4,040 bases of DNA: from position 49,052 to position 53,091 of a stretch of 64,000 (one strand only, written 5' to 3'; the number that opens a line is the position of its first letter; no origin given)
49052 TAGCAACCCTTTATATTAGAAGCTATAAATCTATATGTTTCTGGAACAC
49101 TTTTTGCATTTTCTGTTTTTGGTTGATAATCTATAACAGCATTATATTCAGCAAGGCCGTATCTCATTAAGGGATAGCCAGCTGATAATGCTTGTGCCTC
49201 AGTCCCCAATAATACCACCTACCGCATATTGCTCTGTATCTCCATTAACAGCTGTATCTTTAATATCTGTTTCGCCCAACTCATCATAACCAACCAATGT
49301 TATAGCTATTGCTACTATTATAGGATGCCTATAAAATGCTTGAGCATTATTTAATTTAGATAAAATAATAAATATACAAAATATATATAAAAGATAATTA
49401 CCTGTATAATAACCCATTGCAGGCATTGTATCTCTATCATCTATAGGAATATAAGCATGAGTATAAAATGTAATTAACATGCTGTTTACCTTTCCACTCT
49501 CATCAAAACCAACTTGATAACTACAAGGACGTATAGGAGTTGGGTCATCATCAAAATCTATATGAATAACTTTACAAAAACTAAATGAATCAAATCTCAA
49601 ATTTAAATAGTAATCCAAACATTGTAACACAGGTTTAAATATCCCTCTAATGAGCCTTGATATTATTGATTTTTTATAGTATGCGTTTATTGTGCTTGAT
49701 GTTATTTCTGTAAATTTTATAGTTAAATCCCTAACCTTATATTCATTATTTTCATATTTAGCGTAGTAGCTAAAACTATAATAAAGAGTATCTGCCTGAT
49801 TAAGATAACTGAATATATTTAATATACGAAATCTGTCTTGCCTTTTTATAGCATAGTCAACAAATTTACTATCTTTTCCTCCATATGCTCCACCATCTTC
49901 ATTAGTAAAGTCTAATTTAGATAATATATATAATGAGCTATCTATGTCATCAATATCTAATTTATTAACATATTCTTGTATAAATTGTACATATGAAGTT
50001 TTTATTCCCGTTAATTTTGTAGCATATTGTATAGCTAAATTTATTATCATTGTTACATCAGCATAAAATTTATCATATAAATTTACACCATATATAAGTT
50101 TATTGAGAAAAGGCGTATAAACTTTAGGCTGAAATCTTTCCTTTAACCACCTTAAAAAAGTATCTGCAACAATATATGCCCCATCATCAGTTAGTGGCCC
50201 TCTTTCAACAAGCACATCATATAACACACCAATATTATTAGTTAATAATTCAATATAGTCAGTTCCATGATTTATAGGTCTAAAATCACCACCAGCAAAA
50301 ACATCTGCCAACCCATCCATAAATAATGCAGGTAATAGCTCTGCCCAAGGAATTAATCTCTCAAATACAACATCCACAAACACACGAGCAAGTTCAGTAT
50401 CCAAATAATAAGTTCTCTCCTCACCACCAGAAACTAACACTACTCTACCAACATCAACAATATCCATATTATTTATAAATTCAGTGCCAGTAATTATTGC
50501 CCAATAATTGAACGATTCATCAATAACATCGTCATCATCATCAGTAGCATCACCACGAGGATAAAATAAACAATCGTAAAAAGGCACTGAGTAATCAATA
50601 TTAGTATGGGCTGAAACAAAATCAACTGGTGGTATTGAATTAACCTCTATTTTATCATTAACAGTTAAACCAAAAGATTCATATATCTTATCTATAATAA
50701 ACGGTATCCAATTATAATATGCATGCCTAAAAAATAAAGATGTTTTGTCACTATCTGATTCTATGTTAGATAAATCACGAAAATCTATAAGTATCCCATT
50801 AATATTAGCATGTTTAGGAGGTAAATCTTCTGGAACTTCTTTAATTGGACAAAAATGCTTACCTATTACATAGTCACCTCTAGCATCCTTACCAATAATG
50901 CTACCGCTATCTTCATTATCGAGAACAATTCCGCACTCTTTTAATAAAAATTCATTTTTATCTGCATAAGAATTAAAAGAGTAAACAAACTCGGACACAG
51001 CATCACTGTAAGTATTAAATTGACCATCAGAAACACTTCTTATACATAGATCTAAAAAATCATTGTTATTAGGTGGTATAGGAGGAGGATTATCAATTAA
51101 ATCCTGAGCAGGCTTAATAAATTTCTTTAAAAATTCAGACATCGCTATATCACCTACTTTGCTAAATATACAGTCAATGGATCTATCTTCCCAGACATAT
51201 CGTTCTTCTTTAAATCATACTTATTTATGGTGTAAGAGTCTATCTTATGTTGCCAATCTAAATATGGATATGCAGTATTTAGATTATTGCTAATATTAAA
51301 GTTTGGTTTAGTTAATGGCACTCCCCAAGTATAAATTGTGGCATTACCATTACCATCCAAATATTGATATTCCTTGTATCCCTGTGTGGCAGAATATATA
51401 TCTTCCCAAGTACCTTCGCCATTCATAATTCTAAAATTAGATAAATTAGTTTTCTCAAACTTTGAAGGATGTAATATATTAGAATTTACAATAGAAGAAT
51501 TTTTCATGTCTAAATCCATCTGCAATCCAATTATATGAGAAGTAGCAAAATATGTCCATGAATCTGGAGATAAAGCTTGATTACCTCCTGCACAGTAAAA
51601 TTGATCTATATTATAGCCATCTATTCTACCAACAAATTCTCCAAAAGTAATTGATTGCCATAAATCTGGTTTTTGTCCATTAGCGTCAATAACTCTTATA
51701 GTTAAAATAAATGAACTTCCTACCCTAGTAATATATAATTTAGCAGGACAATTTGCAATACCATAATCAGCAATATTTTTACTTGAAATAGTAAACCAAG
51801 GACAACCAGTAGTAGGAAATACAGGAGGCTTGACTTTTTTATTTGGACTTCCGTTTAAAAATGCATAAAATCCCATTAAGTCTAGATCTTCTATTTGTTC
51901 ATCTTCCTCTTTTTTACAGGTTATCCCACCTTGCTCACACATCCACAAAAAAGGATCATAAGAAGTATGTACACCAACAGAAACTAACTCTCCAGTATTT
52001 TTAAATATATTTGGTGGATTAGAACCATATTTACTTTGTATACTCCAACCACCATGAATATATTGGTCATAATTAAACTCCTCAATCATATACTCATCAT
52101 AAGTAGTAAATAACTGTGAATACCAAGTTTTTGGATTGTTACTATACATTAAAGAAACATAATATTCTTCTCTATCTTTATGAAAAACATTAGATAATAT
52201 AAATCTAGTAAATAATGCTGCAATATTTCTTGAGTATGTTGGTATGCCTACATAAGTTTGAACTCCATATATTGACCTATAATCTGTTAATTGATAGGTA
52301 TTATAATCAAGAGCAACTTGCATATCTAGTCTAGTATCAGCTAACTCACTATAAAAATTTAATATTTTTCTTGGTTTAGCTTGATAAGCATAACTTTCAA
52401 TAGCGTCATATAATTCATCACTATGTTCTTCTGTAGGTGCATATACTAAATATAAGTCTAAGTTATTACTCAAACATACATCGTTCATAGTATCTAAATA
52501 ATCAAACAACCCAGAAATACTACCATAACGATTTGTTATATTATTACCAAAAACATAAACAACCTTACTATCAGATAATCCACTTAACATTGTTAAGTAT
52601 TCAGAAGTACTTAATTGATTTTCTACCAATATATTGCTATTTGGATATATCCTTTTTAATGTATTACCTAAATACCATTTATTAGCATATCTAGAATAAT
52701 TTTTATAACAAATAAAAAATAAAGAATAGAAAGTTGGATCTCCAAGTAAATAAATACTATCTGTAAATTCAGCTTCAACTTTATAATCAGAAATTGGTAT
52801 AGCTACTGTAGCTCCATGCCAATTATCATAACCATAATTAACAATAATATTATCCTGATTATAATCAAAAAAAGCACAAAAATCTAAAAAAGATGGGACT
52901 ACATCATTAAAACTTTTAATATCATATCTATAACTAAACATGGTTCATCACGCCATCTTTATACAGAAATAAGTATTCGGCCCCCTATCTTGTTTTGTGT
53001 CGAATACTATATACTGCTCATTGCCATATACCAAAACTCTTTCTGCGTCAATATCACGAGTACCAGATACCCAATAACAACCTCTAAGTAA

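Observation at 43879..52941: Internal gene duplications inside the unknown tail block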

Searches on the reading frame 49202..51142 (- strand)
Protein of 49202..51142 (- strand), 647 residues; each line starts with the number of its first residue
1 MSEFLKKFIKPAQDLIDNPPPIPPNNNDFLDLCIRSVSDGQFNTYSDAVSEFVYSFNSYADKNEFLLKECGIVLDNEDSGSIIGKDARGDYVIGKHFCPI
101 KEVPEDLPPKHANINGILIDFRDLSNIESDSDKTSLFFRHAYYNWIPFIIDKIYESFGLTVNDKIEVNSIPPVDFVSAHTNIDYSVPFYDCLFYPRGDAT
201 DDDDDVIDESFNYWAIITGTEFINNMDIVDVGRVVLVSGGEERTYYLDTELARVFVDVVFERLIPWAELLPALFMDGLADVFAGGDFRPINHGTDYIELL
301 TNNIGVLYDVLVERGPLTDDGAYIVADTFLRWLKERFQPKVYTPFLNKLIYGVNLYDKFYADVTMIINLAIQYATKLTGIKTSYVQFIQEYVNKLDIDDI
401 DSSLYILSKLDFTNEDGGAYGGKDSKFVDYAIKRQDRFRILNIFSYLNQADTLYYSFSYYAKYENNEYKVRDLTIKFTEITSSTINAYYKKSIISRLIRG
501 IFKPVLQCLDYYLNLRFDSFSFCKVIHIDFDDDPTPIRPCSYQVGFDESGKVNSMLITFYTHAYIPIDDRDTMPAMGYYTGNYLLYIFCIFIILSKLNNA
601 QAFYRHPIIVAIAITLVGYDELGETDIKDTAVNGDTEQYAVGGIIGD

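Call 6: search_protein_families(library=phrogs, proteins=[window:49202-51142:-], max_evalue=0.01)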
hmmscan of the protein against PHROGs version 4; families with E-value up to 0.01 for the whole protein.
window:49202-51142:- (647 aa): 0 families

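Call 7: search_protein_families(library=pfam, proteins=[window:49202-51142:-], max_evalue=1)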
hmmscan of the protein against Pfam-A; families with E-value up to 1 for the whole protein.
window:49202-51142:- (647 aa): 0 families

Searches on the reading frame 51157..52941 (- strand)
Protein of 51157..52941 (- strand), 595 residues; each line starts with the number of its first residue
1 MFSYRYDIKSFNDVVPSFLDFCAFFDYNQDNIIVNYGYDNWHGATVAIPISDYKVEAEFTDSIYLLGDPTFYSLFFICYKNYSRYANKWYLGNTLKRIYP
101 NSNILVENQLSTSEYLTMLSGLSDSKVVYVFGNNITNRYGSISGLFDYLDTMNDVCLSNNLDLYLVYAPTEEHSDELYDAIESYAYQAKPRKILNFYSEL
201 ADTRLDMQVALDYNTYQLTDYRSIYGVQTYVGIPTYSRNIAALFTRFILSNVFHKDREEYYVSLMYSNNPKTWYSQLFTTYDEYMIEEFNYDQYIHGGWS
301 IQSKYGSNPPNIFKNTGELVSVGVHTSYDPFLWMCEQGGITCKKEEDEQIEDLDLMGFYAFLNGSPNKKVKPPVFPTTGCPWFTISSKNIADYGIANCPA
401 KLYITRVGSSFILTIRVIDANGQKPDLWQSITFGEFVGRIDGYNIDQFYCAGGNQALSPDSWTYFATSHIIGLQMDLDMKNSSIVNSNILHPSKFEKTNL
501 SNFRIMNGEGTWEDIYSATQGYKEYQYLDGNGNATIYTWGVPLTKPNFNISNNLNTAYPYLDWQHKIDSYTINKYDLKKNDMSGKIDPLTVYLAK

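Call 6: search_protein_families(library=phrogs, proteins=[window:51157-52941:-], max_evalue=0.01)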
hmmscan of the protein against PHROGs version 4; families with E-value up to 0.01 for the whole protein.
window:51157-52941:- (595 aa): 0 families

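Call 7: search_protein_families(library=pfam, proteins=[window:51157-52941:-], max_evalue=1)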
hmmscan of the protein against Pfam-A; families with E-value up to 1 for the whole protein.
window:51157-52941:- (595 aa): 1 family
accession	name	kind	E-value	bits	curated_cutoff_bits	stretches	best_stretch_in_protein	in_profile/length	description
PF16253.10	DUF4909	-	0.056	13.7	25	1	393-433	25-67/127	Domain of unknown function (DUF4909)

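Call 38: find_homologous_proteins(query=window:51157-52941:-, max_evalue=0.001)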
Query window:51157-52941:- (595 aa): 27 proteins with E <= 0.001 among 4220 candidates.
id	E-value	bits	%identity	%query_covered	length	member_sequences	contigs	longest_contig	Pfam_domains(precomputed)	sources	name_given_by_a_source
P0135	0.0e+0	1389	100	100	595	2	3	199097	-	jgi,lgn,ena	-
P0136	0.0e+0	1204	86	100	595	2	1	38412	-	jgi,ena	-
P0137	7.0e-238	809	60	100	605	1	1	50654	-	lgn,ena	-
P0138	2.3e-136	474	43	100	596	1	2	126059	-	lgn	-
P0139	7.6e-129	449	42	95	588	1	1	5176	-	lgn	-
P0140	7.8e-110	386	40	98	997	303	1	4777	-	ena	-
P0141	4.7e-104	367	39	98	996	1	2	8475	-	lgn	-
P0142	3.0e-102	361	38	98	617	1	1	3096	-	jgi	jgi:hypothetical protein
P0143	8.0e-101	357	37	98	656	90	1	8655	-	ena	-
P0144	1.5e-100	356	41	75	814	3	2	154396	-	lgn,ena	-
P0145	3.6e-100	355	40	75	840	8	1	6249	-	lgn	-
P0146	4.6e-99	351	42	75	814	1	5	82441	-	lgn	-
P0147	3.5e-94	335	35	99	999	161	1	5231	-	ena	-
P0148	9.7e-94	333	36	98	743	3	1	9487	-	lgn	-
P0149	1.2e-75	274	36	91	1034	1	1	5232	-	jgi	jgi:hypothetical protein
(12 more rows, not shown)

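Call 53: predict_structure(alignment_id=A2)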
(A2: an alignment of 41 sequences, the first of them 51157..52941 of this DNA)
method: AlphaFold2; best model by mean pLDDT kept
length: 595 residues; sequences in the alignment: 41
mean_pLDDT: 84.5   pTM: 0.87
mean pLDDT of the five models: 84.5, 83.2, 82.4, 79.2, 79.1
residues with pLDDT >= 90: 287; 70-90: 231; 50-70: 55; < 50: 22
segments of 3 or more residues with pLDDT < 50: 565-585
pLDDT, mean of each block of 10 residues (from residue 1): 87 95 73 92 93 92 91 79 84 95 92 92 92 86 93 94 93 88 85 92 82 74 74 79 94 93 95 88 78 84 88 94 93 90 63 90 92 89 95 92 92 94 90 82 70 91 90 93 76 83 84 86 84 73 85 71 46 35 51 74
secondary structure, 60 per line:
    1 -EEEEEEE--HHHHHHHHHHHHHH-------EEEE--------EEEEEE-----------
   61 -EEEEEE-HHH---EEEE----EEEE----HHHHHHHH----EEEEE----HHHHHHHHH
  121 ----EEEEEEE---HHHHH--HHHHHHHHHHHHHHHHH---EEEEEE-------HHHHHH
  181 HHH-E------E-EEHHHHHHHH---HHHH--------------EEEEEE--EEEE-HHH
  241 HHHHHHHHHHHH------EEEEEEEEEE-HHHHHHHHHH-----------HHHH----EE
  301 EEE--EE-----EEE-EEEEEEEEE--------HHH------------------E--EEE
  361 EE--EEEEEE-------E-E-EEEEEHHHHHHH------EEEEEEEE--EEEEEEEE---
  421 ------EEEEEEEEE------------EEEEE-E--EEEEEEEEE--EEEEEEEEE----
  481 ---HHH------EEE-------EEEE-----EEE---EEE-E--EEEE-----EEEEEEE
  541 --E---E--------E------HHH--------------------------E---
elements in order: E2-8 H11-24 E32-35 E44-49 E62-67 E75-78 E83-86 H91-98 E103-107 H112-120 E125-131 H135-139 H142-158 E162-167 H175-183 H196-203 H207-210 E225-230 E233-236 H238-252 E259-268 H270-279 H291-294 E299-303 E313-315 E317-325 E358-362 E365-370 E382-386 H387-393 E400-407 E410-417 E427-435 E448-452 E457-465 E468-476 E493-495 E503-506 E512-514 E518-520 E525-528 E534-540

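Call 55: fold_search(model_id=the predicted structure, library=pdb)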
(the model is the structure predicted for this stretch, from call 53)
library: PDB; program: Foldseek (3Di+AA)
matches with E <= 10: 616; with E <= 0.001: 0
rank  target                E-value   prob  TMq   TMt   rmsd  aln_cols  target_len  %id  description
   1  2o14                  4.8e-03  0.99  0.20  0.31   6.7       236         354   13  X-Ray Crystal Structure of Protein YXIM_BACsu from Bacillus subtilis. Northeast Structural Genomics Consortium Target SR (released 2006-12-12)
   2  9otv_A                8.1e-03  1.00  0.20  0.54   6.3       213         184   12  Truncated putative polyesterase from Chloracidobacterium thermophilum (released 2026-04-08)
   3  1jrl                  1.2e-02  1.00  0.21  0.60   6.7       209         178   12  Crystal structure of E. coli Lysophospholiase L1/Acyl-CoA Thioesterase I/Protease I L109P mutant (released 2003-07-08)
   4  4rw0_A                1.3e-02  1.00  0.23  0.62   4.8       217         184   13  Crystal structure of a member of the lipolytic protein G-D-S-L family from Veillonella parvula DSM 2008 (released 2015-01-28)
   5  3wlq                  2.3e-02  0.57  0.12  0.11  11.3       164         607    9  Crystal Structure Analysis of Plant Exohydrolase (released 2015-03-25)
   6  4rw0_B                2.5e-02  0.99  0.23  0.63   4.7       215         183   12  Crystal structure of a member of the lipolytic protein G-D-S-L family from Veillonella parvula DSM 2008 (released 2015-01-28)
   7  4h08                  2.5e-02  0.84  0.17  0.43  14.8       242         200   11  Crystal structure of a putative hydrolase (BT3161) from Bacteroides thetaiotaomicron VPI-5482 at 1.80 A resolution (released 2012-10-17)
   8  7sge_B                2.7e-02  0.96  0.14  0.47   8.3       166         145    8  I53-50 nanoparticle core reconstructed from GPC-I53-50NP by focused refinement (released 2022-10-12)
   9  5vnx_B                2.7e-02  0.60  0.10  0.14  11.4       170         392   10  Crystal structure of an 8-amino-7-oxononanoate synthase from Burkholderia multivorans with a potential glycine-PLP-Lys (released 2017-05-17)
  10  4rsh_A                2.9e-02  0.99  0.22  0.62   5.5       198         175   12  Structure of a putative lipolytic protein of G-D-S-L family from Desulfitobacterium hafniense DCB-2 (released 2014-11-19)
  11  5vnx_A                3.4e-02  0.57  0.10  0.14  11.6       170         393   10  Crystal structure of an 8-amino-7-oxononanoate synthase from Burkholderia multivorans with a potential glycine-PLP-Lys (released 2017-05-17)
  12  1xn1_H                3.8e-02  0.93  0.14  0.46   8.0       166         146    8  Crystal Structure Of Lumazine Synthase From Brucella Abortus (Orthorhombic Form At 3.05 Angstroms) (released 2005-09-27)
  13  1u8u                  4.0e-02  0.99  0.22  0.61   5.4       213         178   12  E. coli Thioesterase I/Protease I/Lysophospholiase L1 in complexed with octanoic acid (released 2005-04-05)
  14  3hp4                  4.0e-02  0.96  0.20  0.54   6.1       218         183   12  Crystal structure of psychrotrophic esterase EstA from Pseudoalteromonas sp. 643A inhibited by monoethylphosphonate (released 2009-06-30)
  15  5tie                  4.3e-02  0.99  0.16  0.45   4.5       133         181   12  x-ray structure of acyl-CoA thioesterase I, TesA, mutant M141L/Y145K/L146K at pH 7.5 in complex with octanoic acid (released 2017-04-26)
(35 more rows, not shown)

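Call 76: search_protein_representatives(alignment_id=A2)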
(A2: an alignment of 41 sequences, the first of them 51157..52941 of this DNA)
Query: 41 sequences, 988 profile positions. Proteins with E-value up to 0.001 (for the whole library): 199; up to 1e-10: 134; up to 1e-30: 89. The best 150 are listed.
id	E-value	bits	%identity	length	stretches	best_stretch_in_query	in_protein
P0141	0.0e+00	1134.8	-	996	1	1-988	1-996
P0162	1.6e-276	937.0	-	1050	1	1-987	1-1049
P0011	2.2e-241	820.8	-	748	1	2-688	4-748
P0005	1.6e-234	798.1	-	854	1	1-687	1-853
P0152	1.8e-231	787.9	-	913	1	1-932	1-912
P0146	9.2e-230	782.3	-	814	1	16-600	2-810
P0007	9.6e-222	755.7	-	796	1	1-687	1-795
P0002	5.1e-221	753.3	-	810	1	10-687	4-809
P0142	2.0e-219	748.1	-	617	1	2-597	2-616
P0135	4.0e-212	723.9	-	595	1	1-596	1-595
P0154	2.6e-207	707.9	-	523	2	251-688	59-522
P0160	1.9e-205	701.8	-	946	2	115-689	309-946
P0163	8.0e-205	699.7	-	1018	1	1-911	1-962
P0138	1.8e-197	675.4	-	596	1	1-595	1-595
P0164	5.7e-194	663.8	-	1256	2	137-689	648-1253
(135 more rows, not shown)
